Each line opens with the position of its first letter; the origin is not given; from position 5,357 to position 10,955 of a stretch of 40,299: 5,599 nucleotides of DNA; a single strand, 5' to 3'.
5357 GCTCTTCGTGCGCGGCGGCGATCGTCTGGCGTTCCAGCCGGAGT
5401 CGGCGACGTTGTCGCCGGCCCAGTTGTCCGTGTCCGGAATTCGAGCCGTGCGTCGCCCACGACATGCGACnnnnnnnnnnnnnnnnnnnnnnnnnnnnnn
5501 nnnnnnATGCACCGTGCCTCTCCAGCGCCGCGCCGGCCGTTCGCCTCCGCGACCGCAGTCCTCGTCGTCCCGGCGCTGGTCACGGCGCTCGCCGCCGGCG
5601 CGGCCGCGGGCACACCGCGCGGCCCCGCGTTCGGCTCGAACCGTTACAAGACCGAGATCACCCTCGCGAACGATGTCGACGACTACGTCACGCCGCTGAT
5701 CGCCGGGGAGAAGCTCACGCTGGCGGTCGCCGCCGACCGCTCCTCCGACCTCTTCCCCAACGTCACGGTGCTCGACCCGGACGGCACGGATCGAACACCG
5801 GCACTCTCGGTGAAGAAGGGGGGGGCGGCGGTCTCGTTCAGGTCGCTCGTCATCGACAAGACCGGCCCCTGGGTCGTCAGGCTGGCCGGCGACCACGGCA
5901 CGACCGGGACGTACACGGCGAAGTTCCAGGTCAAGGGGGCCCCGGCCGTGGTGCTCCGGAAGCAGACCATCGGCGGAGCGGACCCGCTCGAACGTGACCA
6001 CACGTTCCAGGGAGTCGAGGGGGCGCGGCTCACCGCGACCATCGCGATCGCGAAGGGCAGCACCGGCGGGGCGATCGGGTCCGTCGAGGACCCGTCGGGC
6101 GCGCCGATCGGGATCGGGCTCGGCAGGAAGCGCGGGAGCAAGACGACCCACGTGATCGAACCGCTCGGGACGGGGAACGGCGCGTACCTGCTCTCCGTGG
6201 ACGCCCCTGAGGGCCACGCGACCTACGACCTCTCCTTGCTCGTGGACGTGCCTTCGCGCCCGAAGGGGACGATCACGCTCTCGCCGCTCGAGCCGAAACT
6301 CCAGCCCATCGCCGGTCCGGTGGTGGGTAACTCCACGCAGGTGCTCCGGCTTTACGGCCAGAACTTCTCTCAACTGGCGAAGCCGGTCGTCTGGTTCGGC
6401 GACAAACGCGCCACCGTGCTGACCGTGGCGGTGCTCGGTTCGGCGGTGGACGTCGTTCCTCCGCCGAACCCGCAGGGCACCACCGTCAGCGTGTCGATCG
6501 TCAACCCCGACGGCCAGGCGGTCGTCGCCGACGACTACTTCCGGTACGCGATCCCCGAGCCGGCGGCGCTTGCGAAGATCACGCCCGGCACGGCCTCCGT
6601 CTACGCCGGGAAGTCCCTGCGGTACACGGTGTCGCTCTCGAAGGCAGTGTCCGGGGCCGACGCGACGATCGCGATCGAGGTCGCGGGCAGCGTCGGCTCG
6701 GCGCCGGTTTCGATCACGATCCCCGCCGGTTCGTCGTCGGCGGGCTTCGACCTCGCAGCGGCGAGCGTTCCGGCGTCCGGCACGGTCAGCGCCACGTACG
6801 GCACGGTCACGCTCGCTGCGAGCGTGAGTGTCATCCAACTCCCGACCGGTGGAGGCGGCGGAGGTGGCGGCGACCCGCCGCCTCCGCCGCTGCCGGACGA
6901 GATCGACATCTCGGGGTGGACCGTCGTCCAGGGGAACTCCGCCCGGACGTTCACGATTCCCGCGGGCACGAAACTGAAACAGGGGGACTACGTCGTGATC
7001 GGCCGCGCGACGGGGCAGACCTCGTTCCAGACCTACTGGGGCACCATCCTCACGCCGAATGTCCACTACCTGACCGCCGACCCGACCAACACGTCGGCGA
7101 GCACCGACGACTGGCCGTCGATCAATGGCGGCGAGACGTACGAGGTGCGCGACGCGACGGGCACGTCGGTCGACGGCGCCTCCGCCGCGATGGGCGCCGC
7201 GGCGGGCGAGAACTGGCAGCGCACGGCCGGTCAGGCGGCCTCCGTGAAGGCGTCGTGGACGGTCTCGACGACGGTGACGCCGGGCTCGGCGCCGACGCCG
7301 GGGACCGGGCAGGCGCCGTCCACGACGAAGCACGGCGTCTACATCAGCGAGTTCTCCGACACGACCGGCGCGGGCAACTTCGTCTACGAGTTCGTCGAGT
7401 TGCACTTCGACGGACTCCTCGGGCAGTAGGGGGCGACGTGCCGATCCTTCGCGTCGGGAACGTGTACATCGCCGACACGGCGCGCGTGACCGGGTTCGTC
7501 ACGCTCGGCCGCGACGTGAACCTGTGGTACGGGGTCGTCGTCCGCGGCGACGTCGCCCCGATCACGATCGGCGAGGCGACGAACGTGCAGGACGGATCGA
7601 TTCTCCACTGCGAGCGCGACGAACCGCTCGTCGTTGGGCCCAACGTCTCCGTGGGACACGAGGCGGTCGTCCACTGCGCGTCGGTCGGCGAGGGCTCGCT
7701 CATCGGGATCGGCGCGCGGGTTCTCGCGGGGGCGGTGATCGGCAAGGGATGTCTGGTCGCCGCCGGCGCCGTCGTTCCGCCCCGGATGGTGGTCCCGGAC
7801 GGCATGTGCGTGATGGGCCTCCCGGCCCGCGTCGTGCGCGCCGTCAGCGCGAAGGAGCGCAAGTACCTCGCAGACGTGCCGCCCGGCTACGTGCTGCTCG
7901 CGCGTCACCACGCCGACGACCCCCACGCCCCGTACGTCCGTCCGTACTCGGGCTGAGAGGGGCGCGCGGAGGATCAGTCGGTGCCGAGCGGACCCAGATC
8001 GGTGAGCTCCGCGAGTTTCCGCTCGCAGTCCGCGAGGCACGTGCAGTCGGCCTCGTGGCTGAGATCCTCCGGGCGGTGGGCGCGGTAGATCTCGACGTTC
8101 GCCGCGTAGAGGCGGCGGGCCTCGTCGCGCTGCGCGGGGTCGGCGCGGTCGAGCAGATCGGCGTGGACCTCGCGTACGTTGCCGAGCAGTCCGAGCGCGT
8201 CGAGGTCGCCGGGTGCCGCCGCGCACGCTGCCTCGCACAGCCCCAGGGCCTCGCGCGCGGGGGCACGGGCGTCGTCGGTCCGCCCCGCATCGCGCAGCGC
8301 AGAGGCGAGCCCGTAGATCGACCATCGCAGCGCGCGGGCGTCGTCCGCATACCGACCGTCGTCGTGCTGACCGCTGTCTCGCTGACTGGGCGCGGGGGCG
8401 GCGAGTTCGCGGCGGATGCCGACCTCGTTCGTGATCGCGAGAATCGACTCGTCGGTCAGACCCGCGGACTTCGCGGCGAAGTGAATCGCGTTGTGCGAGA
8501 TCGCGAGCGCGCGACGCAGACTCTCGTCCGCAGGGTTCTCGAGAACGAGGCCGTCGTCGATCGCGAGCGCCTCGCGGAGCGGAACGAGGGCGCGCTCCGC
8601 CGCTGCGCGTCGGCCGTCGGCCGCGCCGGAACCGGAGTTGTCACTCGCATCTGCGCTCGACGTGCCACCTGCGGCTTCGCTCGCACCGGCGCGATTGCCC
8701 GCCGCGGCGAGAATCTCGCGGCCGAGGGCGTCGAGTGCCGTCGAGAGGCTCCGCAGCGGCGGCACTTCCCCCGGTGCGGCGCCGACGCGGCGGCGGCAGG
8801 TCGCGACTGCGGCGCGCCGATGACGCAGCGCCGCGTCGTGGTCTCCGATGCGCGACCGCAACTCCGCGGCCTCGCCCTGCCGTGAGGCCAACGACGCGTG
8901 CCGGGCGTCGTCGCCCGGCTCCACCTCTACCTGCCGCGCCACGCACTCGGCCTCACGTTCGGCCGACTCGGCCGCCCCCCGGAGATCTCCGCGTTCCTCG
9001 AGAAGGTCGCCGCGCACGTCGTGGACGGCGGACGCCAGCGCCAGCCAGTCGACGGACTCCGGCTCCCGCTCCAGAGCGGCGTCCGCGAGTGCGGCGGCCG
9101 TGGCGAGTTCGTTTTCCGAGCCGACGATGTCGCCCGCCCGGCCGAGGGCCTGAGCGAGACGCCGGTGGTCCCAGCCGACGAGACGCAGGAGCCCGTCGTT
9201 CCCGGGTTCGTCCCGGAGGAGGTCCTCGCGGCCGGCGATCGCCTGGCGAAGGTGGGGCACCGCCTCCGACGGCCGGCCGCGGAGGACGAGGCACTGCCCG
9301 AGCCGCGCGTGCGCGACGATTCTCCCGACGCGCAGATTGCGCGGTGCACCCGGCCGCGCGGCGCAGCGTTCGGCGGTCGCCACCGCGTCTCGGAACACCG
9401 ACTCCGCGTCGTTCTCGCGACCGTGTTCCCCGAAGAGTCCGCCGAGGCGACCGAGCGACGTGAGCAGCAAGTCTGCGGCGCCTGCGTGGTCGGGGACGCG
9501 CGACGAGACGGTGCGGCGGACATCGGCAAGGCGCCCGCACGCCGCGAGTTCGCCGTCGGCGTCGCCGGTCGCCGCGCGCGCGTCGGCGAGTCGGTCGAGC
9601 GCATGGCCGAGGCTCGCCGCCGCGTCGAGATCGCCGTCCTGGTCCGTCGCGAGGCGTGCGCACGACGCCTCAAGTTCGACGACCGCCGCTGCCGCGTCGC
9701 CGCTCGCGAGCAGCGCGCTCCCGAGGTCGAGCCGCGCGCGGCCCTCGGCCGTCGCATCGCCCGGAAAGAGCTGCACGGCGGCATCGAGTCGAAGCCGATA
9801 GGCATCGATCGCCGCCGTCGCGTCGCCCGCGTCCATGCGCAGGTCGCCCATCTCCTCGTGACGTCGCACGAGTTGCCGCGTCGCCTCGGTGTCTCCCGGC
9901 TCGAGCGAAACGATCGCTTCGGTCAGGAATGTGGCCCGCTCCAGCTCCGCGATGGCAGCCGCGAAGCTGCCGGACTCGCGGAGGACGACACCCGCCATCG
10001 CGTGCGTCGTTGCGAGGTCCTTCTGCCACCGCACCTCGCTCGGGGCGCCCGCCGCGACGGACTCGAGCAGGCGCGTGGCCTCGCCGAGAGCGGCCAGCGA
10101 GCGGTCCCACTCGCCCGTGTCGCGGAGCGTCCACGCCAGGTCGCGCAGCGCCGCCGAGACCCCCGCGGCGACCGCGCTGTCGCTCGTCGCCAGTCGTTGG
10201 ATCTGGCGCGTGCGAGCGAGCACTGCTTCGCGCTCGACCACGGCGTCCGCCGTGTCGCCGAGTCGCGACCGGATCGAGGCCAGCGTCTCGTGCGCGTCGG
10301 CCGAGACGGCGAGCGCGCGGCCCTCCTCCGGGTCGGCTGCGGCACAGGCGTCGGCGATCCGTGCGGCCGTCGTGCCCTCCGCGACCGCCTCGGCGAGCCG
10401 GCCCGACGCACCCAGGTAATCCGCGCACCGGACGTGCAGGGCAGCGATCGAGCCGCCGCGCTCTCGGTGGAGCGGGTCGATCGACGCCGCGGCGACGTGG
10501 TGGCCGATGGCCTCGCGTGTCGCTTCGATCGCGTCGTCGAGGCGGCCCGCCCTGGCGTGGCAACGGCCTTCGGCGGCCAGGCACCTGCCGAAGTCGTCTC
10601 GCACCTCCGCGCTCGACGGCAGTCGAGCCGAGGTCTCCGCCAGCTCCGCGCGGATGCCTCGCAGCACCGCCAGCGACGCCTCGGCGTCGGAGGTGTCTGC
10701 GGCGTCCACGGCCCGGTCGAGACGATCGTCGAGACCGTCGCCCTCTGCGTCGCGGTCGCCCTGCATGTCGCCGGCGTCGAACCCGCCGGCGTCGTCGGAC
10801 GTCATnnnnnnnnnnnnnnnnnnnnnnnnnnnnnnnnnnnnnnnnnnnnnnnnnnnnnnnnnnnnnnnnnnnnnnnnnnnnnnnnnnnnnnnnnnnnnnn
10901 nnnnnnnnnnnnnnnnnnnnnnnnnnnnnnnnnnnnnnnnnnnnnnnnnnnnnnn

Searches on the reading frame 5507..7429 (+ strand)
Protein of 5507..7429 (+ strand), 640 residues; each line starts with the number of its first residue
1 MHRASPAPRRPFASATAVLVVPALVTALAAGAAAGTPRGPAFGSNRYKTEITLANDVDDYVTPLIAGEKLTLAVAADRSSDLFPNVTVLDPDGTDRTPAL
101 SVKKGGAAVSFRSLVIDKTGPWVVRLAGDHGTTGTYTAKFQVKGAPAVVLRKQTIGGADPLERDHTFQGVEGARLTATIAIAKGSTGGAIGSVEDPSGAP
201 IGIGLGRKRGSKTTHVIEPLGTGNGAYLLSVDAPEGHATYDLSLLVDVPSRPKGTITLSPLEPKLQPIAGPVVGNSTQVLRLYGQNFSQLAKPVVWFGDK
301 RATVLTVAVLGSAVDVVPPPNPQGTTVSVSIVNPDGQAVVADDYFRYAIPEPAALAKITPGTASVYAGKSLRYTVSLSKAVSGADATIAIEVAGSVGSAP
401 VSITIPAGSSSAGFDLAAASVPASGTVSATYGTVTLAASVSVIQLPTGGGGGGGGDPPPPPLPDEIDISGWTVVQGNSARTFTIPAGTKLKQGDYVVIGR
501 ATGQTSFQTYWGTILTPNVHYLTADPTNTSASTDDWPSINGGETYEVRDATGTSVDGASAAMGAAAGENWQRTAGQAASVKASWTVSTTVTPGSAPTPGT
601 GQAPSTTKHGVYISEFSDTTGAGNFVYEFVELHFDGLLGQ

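Call 66: search_protein_families(library=pfam, proteins=[window:5507-7429:+], max_evalue=0.001)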
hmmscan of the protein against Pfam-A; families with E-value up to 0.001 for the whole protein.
window:5507-7429:+ (640 aa): 2 families
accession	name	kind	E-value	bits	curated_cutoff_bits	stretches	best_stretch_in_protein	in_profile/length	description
PF00932.25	LTD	-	9.3e-09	36.1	34.3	1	464-557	33-104/109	Lamin Tail Domain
PF01835.25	MG2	-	0.00099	19.9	32.8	0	80-142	32-96/96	MG2 domain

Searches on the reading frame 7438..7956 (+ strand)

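Call 66: search_protein_families(library=pfam, proteins=[window:7438-7956:+], max_evalue=0.001)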
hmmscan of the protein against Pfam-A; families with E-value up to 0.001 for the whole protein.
window:7438-7956:+ (172 aa): 4 families
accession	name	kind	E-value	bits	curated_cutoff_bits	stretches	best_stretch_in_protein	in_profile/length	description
PF00132.30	Hexapep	-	3.2e-12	46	27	1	81-113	2-34/36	Bacterial transferase hexapeptide (six repeats)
PF25084.1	LbH_EIF2B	-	7.4e-05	23.2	54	1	42-125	22-99/105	EIF2B subunit epsilon LbH domain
PF25087.1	GMPPB_C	-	0.00046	20.3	39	0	6-76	2-69/110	GMPPB C-terminal domain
PF21711.3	DCTN5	-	0.00098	19.3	40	0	32-146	45-167/182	Dynactin subunit 5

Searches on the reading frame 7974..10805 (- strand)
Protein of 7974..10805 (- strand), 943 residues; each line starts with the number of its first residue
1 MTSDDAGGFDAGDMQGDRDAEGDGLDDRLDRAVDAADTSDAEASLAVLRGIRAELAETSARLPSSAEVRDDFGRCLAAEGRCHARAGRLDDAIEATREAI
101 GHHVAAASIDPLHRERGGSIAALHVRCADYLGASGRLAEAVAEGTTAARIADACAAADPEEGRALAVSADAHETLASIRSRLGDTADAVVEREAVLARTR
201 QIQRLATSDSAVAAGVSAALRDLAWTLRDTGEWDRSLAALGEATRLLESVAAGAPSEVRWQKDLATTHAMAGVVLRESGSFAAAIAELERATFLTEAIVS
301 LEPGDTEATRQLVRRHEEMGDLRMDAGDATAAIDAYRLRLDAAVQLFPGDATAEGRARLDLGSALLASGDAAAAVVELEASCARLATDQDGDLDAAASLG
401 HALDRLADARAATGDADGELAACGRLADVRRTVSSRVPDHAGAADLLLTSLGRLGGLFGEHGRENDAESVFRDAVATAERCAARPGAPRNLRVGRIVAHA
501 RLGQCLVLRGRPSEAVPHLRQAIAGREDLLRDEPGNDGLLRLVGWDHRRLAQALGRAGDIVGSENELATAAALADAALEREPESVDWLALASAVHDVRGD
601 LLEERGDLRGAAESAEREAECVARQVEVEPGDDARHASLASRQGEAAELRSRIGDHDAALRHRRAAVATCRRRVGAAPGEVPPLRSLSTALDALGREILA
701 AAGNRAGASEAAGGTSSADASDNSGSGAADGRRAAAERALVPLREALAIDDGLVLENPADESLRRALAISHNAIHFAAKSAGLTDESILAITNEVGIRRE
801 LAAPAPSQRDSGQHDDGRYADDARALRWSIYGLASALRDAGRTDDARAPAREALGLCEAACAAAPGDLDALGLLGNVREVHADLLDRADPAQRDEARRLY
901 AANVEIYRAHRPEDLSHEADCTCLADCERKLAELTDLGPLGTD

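Call 66: search_protein_families(library=pfam, proteins=[window:7974-10805:-], max_evalue=0.001)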
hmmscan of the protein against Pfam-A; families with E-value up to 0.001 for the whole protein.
window:7974-10805:- (943 aa): 7 families
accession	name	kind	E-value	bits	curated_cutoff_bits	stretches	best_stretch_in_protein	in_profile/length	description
PF07719.23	TPR_2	-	1.1e-12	47.5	27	0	75-100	3-28/34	Tetratricopeptide repeat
PF13424.12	TPR_12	-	3.1e-12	47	30.1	0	495-527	44-76/77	Tetratricopeptide repeat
PF00515.34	TPR_1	-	8.1e-08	32.2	27.8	0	498-523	3-28/34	Tetratricopeptide repeat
PF13181.12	TPR_8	-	3.9e-07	30.2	25.7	0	267-292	3-28/34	Tetratricopeptide repeat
PF13431.12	TPR_17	-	5.2e-05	23.6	24.4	0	856-879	1-24/34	Tetratricopeptide repeat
PF13374.12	TPR_10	-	0.00021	21.6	27.5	0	832-860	7-35/42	Tetratricopeptide repeat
PF13414.12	TPR_11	-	0.00078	19.5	26.8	0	274-292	3-21/42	TPR repeat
